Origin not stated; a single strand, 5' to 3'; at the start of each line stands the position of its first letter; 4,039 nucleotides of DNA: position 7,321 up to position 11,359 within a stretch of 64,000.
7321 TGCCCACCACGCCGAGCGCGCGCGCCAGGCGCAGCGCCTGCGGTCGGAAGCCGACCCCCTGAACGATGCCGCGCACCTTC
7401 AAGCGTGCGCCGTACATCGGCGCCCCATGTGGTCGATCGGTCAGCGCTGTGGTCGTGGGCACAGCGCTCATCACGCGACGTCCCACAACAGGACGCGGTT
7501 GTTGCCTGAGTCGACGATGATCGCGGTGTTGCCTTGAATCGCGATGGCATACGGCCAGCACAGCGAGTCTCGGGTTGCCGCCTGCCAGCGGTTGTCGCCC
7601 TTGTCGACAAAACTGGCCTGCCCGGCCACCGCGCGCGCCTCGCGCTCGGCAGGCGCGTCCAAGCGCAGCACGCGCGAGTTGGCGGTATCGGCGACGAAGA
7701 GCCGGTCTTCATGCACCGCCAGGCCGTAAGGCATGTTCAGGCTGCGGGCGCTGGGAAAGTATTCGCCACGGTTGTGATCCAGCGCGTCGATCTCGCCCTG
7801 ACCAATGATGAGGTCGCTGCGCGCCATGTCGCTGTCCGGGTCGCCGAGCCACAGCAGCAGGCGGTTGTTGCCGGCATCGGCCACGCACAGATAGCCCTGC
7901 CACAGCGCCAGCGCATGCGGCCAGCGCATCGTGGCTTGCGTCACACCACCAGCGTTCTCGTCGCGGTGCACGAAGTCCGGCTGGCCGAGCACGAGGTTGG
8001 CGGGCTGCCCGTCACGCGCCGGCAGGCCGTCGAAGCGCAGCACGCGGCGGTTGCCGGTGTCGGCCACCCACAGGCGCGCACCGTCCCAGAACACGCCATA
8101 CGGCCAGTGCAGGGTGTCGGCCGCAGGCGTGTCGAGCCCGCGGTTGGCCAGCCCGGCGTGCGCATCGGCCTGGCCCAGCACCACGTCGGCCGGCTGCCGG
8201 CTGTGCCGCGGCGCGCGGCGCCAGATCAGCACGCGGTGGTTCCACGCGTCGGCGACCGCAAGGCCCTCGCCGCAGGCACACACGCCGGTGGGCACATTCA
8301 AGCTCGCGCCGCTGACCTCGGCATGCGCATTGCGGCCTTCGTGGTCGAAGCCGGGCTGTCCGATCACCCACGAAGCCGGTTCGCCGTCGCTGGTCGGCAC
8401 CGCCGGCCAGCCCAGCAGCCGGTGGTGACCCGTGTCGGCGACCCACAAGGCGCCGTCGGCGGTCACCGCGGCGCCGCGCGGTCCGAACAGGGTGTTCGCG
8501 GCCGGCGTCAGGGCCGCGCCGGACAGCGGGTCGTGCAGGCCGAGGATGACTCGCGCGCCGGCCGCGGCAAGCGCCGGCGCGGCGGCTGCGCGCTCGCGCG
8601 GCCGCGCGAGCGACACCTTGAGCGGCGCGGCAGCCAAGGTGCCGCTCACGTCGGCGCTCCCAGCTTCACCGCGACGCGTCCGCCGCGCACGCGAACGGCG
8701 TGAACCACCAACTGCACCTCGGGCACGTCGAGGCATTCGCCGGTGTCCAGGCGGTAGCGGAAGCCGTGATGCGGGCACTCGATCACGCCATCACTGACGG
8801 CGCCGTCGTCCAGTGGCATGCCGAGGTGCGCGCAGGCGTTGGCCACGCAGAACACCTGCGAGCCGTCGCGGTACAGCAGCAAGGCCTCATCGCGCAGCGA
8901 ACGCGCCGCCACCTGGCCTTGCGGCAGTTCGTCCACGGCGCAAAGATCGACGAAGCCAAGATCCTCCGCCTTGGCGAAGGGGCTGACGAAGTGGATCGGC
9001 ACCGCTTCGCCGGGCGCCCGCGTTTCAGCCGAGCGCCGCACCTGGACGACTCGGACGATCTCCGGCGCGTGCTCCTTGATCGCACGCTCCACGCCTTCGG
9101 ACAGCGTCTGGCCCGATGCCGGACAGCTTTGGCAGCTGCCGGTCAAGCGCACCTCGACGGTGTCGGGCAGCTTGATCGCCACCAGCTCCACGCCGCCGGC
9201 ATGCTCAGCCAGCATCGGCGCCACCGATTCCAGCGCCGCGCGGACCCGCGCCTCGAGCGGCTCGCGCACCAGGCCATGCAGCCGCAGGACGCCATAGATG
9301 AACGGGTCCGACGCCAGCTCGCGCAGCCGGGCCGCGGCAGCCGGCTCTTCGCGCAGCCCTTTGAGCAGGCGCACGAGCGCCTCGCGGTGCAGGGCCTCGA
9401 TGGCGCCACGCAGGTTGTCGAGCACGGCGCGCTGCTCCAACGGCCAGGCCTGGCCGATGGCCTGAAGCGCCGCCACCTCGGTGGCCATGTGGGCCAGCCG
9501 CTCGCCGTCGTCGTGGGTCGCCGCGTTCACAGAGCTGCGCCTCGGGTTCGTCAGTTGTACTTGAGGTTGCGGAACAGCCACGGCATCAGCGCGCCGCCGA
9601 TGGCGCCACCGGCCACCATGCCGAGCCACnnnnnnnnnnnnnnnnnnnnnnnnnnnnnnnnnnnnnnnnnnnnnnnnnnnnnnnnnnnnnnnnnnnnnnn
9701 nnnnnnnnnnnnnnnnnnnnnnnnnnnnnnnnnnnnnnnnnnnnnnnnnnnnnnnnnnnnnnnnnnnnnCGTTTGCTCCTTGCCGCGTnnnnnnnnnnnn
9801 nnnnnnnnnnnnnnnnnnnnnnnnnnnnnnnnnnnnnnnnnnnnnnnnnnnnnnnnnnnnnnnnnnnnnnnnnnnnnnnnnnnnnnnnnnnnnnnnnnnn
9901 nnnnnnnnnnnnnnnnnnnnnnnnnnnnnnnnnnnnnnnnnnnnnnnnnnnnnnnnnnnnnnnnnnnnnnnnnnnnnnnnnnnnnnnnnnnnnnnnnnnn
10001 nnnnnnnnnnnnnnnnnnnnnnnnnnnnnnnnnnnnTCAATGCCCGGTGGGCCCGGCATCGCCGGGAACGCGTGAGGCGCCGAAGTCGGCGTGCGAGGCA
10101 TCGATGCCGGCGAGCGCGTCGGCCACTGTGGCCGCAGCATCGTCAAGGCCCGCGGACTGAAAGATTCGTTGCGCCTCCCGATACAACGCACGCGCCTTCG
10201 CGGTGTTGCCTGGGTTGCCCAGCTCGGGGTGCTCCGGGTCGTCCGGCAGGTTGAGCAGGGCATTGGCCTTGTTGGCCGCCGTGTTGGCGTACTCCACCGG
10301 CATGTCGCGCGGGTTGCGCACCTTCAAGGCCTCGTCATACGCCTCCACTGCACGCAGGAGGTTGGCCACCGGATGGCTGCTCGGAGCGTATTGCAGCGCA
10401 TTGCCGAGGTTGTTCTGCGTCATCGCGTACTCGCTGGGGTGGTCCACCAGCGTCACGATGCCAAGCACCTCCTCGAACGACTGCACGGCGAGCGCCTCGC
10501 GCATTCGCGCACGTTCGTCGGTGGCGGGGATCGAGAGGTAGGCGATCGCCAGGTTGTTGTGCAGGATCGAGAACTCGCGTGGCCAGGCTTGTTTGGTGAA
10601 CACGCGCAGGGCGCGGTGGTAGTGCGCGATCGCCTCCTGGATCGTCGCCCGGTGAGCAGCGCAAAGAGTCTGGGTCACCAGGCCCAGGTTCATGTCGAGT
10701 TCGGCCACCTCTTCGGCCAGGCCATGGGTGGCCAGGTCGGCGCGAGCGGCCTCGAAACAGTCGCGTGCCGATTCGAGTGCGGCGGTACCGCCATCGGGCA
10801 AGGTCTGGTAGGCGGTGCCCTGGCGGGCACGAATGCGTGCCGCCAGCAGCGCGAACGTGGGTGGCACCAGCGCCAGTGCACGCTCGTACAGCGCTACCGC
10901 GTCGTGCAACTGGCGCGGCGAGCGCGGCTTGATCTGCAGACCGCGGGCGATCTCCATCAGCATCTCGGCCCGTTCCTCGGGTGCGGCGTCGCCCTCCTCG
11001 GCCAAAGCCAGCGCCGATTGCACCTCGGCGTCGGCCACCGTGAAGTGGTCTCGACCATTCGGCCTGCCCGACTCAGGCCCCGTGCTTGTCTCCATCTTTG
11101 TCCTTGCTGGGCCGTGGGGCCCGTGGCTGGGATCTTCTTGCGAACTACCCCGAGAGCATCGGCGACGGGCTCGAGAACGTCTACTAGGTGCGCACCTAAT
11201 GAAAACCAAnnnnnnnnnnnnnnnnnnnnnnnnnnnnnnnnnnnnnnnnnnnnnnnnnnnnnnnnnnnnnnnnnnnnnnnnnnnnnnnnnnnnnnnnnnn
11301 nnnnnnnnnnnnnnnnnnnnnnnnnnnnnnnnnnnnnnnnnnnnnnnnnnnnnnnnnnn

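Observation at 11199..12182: Graveyard of a membrane-bound-type [NiFe]-hydrogenase: large subunit and cytochrome b reduced to frameshifted stubs, small subunit gone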

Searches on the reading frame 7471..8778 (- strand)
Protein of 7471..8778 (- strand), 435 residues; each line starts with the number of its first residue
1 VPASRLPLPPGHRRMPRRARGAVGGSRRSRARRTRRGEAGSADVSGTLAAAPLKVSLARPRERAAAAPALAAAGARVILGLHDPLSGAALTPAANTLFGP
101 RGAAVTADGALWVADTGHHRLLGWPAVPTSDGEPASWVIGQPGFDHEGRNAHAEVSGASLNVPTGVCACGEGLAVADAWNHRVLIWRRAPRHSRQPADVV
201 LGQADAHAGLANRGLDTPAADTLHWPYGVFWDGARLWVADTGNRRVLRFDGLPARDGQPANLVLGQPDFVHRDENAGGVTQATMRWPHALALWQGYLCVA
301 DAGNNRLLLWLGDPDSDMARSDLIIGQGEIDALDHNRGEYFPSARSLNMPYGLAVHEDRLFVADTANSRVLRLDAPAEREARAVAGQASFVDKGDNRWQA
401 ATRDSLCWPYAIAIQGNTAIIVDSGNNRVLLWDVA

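Call 11: search_protein_families(library=pfam, proteins=[window:7471-8778:-], max_evalue=0.001)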
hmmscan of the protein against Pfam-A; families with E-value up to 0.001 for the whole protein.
window:7471-8778:- (435 aa): 1 family
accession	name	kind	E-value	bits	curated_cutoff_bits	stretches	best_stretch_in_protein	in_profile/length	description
PF01436.27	NHL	-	5.8e-26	89.6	20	2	100-122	4-26/28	NHL repeat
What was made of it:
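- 7471..8649 (-): NHL-repeat accessory gene. Pfam NHL, E=5.8e-26 (call 11).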

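Call 60: search_protein_families(library=ncbifam, proteins=[window:7471-8649:-], max_evalue=0.01)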
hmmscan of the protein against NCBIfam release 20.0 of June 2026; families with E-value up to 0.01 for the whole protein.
window:7471-8649:- (392 aa): 1 family
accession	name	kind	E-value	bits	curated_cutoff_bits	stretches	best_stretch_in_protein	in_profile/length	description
NF033206.1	ScyE_fam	subfamily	2.8e-10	40.3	80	0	50-77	3-30/333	ScyD/ScyE family protein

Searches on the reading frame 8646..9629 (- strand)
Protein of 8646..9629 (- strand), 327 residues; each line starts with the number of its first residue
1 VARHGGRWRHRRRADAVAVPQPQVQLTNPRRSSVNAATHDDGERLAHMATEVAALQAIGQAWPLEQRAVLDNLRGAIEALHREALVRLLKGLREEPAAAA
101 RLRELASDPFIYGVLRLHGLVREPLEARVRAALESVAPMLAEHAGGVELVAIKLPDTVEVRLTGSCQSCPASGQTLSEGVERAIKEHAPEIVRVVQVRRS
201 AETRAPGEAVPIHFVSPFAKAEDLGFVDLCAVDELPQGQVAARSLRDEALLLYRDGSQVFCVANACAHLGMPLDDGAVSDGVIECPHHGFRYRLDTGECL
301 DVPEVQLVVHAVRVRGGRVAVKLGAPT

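Call 11: search_protein_families(library=pfam, proteins=[window:8646-9629:-], max_evalue=0.001)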
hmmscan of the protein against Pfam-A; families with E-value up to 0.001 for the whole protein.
window:8646-9629:- (327 aa): 3 families
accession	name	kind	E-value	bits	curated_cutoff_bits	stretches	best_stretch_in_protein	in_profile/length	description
PF01106.22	NifU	-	2.9e-20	72.6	27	1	129-195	1-67/67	NifU-like domain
PF00355.32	Rieske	-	1.6e-18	66.9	20.3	1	227-306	3-82/88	Rieske [2Fe-2S] domain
PF13806.12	Rieske_2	-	2e-14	53.8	27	1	226-322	2-104/104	Rieske-like [2Fe-2S] domain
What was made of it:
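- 8646..9530 (-): HucE-type NifU-Rieske iron-sulfur protein gene, a group 2a accessory gene. Pfam NifU plus Rieske domains (call 11).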

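Call 60: search_protein_families(library=ncbifam, proteins=[window:8646-9530:-], max_evalue=0.01)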
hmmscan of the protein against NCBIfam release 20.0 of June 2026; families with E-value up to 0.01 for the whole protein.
window:8646-9530:- (294 aa): 9 families
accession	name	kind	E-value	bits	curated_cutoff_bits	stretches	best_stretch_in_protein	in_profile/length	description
TIGR02378.1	nirD_assim_sml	equivalog_domain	1.3e-13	51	74.65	1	195-290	4-105/105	nitrite reductase small subunit NirD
NF007422.0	PRK09965.1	equivalog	1.3e-12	47.7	113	1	195-291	5-101/106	bifunctional 3-phenylpropionate/cinnamic acid dioxygenase ferredoxin subunit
NF041683.1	ant_diox_AndAb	equivalog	2.5e-11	43.6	150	1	194-289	3-99/100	anthranilate 1,2-dioxygenase ferredoxin subunit AndAb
NF042948.2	3PPDioc_HcaC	equivalog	5.4e-11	42.7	150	1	195-290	5-102/105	3-phenylpropionate/cinnamic acid dioxygenase ferredoxin subunit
TIGR02377.1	MocE_fam_FeS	subfamily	6.8e-11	42.1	136.15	1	193-289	2-100/101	MocE family 2Fe-2S type ferredoxin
TIGR03341.1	YhgI_GntY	equivalog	3.5e-10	40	269.35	1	91-164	105-179/190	Fe-S biogenesis protein NfuA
TIGR02000.1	NifU_proper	equivalog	8.1e-08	32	273.3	1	94-163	222-289/290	Fe-S cluster assembly protein NifU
NF008392.0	PRK11190.1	equivalog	2.1e-06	27.8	268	1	91-161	106-177/192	Fe-S biogenesis protein NfuA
NF052579.1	BetMthstMoxSdmAMthl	equivalog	5.5e-05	22.3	600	1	202-269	27-94/351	4beta-methylsterol monooxygenase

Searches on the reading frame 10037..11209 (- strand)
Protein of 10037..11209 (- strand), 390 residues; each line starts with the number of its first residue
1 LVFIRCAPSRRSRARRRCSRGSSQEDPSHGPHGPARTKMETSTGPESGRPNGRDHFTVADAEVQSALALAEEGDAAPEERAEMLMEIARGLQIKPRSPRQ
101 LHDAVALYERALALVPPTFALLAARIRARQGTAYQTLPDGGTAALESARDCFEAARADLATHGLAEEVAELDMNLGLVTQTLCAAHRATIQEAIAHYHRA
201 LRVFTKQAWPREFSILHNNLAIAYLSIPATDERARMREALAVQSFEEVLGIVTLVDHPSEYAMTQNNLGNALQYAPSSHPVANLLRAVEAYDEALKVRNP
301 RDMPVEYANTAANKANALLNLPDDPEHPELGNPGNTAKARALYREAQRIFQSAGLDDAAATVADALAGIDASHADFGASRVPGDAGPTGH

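Call 11: search_protein_families(library=pfam, proteins=[window:10037-11209:-], max_evalue=0.001)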
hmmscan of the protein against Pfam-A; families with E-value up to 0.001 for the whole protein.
window:10037-11209:- (390 aa): 0 families

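Call 24: find_related_loci(query=window:10037-11095:-, collection=genome_contigs, flank=10000)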
Query window:10037-11095:- (352 aa) in genome_contigs; peptide patterns used: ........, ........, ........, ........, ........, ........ (x = any residue, [..] = any of these).
217 stretches matched a pattern; 50 encode a relative of the query (tblastn E <= 1e-3); 50 distinct loci.
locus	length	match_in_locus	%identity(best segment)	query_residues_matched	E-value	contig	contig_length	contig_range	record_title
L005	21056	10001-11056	97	1-352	0e+0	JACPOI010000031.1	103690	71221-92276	MAG: Burkholderiales bacterium isolate NC_groundwater_597_Pr5_B-0.1um_65_17 alan_book_18_scaffold_144348, whole genome s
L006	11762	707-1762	97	1-352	0e+0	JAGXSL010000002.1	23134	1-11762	MAG: Lysobacteraceae bacterium isolate CROMO_A_196 c_000000000171, whole genome shotgun sequence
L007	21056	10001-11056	97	1-352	0e+0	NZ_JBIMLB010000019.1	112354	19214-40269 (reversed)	MAG: Hydrogenophaga sp. isolate CCAP1427_2_bin-020 CCAP1427_2_bin-020_c19, whole genome shotgun sequence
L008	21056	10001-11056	97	1-352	0e+0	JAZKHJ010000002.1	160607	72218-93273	MAG: Pseudomonadota bacterium isolate DC_SW_03_SPN07022020-bin004_1 DCSW031SPN_B004_1_000000000002, whole genome shotgun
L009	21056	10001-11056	97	1-352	0e+0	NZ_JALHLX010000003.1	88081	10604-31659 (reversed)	MAG: Hydrogenophaga sp. isolate Bin_25_3 c_000000001578, whole genome shotgun sequence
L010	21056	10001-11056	96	1-352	0e+0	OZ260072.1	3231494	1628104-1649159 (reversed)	MAG: uncultured Burkholderiaceae bacterium isolate NI281-mx-bin01 genome assembly, chromosome: 1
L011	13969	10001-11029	78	3-348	1e-173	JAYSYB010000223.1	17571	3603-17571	MAG: Rubrivivax sp. isolate GFS_13363 GFS_13363_222, whole genome shotgun sequence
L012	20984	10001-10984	82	18-345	3e-171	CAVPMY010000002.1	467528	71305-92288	MAG: uncultured beta proteobacterium isolate MFD09964.bin.1.338 genome assembly, contig: contig_11250, whole genome shot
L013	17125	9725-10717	79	18-342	7e-166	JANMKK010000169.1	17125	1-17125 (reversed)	MAG: Rubrivivax sp. isolate OTE_64_metabat_176 OTE_64_k141_1316416, whole genome shotgun sequence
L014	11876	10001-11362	63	1-352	4e-162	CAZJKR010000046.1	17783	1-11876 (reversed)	MAG TPA_asm: uncultured Curvibacter sp. isolate binchicken_co191_199 genome assembly, contig: NODE_2237_length_17783_cov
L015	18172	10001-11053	83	2-352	0e+0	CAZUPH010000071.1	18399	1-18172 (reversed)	MAG TPA_asm: uncultured Rubrivivax sp. isolate binchicken_co266_162 genome assembly, contig: NODE_4960_length_18399_cov_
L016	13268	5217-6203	70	20-345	3e-137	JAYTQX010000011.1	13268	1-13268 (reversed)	MAG: Pseudomonadota bacterium isolate GFS_4720 GFS_4720_10, whole genome shotgun sequence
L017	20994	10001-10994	83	17-347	2e-145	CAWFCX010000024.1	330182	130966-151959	MAG: uncultured beta proteobacterium isolate MFD04651.bin.3.44 genome assembly, contig: contig_2636, whole genome shotgu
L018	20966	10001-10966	58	15-333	3e-108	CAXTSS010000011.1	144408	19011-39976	MAG TPA_asm: uncultured Rhizobacter sp. isolate public_SRR11456922_metawrap_bin.1 genome assembly, contig: public_SRR114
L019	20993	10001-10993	59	2-332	8e-108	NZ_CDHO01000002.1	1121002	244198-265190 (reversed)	Hyphomicrobium sp. GJ21, whole genome shotgun sequence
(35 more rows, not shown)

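Call 55: search_protein_families(library=pfam, proteins=[L010:630-1973:+, L010:3969-6803:+, L010:2553-3470:-, L010:8658-9416:-, L010:7645-8133:-], max_evalue=0.01)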
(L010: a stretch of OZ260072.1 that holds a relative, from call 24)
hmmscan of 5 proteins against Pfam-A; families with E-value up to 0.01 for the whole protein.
L010:630-1973:+ (447 aa): 2 families
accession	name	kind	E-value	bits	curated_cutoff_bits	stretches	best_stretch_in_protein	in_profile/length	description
PF11902.13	DUF3422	-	1.7e-133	446.3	25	1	21-443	3-417/418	Protein of unknown function (DUF3422)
PF10372.14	CdaS_N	-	0.0071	16.9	27.2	0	238-285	13-60/69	Diadenylate cyclase CdaS, N-terminal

L010:3969-6803:+ (944 aa): 1 family
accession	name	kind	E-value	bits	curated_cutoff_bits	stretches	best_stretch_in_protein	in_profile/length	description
PF00311.23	PEPcase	-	0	1046.9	22.4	1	21-944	3-919/919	Phosphoenolpyruvate carboxylase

L010:2553-3470:- (305 aa): 0 families

L010:8658-9416:- (252 aa): 0 families

L010:7645-8133:- (162 aa): 2 families
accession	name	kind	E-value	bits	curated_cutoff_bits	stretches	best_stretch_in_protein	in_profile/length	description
PF12804.13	NTP_transf_3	-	4.3e-25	89.2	27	1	12-145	1-129/160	MobA-like NTP transferase domain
PF01128.25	IspD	-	9.4e-05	22.7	27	1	12-131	3-122/221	2-C-methyl-D-erythritol 4-phosphate cytidylyltransferase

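Call 60: search_protein_families(library=ncbifam, proteins=[window:10037-11095:-], max_evalue=0.01)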
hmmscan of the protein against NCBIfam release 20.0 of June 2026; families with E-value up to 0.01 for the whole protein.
window:10037-11095:- (352 aa): 0 families
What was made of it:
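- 10037..11095 (-): TPR-like accessory gene of the Huc-type (group 2a) cluster. Intact, with dN/dS 0.065. No Pfam or NCBIfam hit (calls 11, 60).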
